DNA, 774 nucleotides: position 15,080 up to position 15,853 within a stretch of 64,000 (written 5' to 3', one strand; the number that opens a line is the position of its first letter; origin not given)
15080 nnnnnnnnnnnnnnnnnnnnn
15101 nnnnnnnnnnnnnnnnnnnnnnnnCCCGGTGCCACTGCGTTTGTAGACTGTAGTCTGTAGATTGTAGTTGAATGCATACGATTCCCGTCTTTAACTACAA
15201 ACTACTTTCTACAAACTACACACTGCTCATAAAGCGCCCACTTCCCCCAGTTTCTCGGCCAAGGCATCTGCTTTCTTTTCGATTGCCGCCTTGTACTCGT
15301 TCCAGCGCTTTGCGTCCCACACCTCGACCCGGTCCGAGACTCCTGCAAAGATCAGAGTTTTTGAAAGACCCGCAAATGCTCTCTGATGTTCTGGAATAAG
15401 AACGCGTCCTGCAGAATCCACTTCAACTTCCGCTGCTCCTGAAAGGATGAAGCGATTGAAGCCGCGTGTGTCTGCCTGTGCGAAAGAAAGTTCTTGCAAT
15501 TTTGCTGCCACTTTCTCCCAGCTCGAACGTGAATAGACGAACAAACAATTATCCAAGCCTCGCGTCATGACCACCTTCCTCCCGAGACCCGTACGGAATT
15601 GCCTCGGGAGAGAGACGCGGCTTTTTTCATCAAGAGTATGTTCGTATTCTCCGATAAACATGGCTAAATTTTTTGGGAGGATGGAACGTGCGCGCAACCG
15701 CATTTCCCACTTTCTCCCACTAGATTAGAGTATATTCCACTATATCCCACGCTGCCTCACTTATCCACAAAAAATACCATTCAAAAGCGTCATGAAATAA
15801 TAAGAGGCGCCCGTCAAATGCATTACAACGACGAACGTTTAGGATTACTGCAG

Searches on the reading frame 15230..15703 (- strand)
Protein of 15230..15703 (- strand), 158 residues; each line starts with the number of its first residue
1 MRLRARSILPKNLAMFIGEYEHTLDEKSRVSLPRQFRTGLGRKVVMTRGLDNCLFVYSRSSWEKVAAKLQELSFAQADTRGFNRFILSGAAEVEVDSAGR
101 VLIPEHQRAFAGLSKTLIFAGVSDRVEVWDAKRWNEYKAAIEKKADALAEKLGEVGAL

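Call 12: search_protein_families(library=pfam, proteins=[window:15230-15703:-], max_evalue=0.00001)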
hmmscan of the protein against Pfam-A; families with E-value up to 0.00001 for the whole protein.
window:15230-15703:- (158 aa): 1 family
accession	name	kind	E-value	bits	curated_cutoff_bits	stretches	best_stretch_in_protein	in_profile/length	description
PF02381.23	MraZ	-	6.7e-39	132.2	23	2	15-84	1-71/72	MraZ protein, putative antitoxin-like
